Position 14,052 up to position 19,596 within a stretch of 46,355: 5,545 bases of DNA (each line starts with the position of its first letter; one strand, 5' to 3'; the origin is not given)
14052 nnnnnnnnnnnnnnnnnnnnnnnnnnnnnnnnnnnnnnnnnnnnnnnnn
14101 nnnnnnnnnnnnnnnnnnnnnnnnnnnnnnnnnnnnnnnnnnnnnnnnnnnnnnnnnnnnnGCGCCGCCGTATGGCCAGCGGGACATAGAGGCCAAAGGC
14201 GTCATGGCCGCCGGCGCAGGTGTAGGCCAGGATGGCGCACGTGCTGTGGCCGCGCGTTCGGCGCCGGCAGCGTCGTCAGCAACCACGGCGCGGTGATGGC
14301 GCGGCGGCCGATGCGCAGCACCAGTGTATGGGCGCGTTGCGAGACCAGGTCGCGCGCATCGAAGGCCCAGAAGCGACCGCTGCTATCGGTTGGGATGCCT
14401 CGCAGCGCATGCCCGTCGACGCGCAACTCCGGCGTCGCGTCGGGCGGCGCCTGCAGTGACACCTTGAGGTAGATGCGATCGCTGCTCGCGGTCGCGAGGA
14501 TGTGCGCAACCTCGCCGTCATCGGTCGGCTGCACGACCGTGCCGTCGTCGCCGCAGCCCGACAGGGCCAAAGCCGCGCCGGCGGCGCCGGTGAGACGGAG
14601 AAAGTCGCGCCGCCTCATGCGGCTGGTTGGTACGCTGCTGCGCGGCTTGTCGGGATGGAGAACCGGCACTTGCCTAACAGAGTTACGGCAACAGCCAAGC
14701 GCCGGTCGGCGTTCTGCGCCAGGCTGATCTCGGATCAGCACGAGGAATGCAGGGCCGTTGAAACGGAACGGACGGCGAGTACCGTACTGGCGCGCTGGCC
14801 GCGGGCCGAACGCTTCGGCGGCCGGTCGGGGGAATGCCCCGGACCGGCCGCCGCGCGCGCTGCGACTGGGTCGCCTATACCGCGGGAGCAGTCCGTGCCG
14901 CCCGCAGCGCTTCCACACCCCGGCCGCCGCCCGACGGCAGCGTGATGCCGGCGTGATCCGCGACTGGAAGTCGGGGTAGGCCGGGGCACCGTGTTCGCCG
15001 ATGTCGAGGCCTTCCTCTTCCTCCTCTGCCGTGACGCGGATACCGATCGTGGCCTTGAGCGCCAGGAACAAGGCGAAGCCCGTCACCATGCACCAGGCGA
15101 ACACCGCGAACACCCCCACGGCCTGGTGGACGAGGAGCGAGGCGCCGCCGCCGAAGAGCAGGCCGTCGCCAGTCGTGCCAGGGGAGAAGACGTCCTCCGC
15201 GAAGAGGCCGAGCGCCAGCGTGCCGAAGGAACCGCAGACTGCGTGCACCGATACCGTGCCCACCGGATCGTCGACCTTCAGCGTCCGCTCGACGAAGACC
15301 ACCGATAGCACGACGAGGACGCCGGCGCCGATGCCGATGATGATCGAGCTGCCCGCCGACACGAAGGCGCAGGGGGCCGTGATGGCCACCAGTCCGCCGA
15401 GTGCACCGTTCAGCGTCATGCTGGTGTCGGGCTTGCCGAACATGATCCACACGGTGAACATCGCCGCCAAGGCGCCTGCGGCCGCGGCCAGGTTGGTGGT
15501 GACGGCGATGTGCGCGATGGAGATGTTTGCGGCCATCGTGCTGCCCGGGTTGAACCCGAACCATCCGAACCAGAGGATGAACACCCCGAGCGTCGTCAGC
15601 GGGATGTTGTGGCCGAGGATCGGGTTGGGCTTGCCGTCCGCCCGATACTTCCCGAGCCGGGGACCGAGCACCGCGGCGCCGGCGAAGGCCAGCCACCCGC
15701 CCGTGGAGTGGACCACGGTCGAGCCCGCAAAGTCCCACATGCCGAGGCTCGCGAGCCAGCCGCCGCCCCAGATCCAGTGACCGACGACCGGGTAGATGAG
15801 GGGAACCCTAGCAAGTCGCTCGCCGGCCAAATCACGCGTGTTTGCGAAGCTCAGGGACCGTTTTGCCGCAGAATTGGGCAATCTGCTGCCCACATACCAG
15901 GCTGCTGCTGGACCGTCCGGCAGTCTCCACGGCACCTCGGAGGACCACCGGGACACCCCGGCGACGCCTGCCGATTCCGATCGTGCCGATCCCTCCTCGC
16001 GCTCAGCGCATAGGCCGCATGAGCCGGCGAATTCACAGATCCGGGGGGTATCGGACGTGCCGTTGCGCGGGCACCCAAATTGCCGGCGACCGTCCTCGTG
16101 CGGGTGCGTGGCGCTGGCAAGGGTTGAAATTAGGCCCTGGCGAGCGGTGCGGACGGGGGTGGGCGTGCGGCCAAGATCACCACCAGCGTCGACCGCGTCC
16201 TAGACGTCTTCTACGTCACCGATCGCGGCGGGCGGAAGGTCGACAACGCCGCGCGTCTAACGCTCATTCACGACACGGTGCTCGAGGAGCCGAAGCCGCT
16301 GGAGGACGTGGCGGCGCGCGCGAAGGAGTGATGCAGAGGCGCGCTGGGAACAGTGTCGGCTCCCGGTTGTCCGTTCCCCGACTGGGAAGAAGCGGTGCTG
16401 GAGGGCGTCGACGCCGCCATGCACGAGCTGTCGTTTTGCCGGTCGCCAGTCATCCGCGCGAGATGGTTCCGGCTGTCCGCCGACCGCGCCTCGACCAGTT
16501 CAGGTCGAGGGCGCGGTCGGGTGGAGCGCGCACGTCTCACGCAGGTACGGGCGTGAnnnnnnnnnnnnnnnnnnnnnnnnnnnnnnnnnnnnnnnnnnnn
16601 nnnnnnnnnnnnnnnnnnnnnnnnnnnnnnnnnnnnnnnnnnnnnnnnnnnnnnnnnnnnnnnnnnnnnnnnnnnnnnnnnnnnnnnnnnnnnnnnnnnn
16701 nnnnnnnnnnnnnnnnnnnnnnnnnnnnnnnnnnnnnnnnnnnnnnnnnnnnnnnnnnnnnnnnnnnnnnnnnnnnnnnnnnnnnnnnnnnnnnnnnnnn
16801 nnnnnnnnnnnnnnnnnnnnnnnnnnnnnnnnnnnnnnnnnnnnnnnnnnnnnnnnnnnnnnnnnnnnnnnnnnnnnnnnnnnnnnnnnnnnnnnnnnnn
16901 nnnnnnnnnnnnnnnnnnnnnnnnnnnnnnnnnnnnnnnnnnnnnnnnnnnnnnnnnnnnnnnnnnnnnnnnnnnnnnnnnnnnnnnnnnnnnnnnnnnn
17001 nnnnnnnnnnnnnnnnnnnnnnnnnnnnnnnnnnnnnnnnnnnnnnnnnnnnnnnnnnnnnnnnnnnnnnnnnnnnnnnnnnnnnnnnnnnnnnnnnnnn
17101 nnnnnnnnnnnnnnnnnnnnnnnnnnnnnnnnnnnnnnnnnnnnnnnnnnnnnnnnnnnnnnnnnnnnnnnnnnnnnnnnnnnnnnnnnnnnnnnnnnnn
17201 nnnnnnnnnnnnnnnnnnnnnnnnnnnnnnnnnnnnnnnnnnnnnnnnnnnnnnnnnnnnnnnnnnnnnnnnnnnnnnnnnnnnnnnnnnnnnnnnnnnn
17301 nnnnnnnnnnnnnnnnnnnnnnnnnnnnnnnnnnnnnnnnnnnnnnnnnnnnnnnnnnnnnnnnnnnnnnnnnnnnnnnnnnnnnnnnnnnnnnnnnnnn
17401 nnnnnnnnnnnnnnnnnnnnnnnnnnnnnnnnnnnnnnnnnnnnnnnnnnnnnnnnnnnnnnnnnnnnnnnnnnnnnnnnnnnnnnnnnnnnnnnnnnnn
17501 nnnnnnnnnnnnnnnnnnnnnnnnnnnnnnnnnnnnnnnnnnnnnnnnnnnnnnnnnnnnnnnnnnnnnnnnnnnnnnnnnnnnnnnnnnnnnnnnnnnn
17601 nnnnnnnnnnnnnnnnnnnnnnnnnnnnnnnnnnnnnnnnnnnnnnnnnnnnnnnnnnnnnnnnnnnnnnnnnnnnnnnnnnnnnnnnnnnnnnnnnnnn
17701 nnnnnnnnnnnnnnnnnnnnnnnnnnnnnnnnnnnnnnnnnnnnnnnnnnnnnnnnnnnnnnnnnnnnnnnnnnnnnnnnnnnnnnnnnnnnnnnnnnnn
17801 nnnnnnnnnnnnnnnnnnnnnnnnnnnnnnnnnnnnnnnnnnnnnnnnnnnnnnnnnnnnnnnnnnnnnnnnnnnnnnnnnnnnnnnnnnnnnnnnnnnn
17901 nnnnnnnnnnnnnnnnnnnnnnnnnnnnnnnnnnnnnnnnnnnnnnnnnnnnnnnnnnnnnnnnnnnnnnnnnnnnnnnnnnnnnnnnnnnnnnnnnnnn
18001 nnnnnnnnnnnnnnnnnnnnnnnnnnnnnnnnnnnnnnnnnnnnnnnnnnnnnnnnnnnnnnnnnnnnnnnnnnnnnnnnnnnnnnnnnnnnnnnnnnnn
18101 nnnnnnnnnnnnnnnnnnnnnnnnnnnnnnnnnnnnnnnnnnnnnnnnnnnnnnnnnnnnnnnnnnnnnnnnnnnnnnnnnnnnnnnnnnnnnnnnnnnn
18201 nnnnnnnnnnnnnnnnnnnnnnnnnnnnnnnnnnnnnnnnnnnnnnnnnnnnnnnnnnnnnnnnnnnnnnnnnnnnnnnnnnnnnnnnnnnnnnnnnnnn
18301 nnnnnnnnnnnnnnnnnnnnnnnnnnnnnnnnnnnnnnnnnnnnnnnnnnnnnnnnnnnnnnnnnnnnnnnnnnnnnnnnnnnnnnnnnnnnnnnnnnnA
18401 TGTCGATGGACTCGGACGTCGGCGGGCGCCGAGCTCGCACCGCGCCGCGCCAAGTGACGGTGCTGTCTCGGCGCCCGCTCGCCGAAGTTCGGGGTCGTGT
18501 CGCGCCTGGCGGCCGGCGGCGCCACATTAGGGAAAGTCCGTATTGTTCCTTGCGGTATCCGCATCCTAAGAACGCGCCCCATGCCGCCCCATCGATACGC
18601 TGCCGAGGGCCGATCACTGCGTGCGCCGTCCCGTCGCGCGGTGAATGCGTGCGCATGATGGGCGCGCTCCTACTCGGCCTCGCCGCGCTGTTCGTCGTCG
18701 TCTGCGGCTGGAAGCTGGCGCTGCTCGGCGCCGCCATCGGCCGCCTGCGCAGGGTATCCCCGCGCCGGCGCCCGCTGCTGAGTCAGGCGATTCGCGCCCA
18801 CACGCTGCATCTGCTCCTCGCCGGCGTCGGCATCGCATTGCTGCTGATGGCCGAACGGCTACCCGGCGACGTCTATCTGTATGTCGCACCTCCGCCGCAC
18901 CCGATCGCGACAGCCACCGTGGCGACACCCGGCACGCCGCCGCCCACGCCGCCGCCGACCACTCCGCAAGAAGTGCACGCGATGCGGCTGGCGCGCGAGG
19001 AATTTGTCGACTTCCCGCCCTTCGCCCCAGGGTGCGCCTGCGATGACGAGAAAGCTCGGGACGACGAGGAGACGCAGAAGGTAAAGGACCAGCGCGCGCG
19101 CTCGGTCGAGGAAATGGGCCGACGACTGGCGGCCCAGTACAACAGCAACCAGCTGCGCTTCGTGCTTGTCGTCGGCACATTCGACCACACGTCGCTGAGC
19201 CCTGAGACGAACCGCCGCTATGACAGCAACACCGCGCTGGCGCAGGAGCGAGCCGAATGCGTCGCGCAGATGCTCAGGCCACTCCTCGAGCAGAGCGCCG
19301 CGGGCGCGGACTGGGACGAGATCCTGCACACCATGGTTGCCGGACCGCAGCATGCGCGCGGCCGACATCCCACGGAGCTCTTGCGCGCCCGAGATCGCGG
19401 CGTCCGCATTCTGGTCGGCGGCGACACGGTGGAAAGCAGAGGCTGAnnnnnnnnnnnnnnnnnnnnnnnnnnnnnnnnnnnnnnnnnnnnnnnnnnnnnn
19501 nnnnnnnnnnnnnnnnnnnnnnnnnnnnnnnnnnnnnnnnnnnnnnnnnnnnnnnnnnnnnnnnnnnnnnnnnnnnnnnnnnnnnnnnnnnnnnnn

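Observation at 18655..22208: Translationally coupled OmpA-like membrane protein and soluble KAP-NTPase-TIR fusion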

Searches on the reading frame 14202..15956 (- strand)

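Call 23: search_protein_families(library=pfam, proteins=[window:14202-15956:-], max_evalue=0.0001)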
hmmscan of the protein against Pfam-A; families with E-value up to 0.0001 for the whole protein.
window:14202-15956:- (584 aa): 1 family
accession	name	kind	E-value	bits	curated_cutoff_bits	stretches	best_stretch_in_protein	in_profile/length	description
PF00909.26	Ammonium_transp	-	3.8e-88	296.3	23.2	1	53-327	125-399/399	Ammonium Transporter Family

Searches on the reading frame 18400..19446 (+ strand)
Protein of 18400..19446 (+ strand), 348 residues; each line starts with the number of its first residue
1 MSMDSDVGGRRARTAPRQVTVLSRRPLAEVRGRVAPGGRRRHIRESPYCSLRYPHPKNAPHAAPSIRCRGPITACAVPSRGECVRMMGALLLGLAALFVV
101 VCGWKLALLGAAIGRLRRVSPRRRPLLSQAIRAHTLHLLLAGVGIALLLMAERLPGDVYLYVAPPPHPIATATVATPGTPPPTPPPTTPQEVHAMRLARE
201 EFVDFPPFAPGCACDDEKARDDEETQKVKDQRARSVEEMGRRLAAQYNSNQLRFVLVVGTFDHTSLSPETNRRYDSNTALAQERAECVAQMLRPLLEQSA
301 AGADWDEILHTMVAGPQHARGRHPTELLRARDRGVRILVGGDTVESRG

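Call 5: search_protein_families(library=pfam, proteins=[window:18400-19446:+], max_evalue=10)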
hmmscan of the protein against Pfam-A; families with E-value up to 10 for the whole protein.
window:18400-19446:+ (348 aa): 3 families
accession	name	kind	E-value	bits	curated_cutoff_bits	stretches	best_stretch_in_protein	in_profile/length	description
PF14883.12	GHL13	-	0.0023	17.5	27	1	219-316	182-279/324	Hypothetical glycosyl hydrolase family 13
PF19356.4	DUF5933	-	0.015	16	27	1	137-161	115-139/140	Domain of unknown function (DUF5933)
PF00691.25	OmpA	-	0.2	12.5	27.2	1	233-292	14-64/98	OmpA family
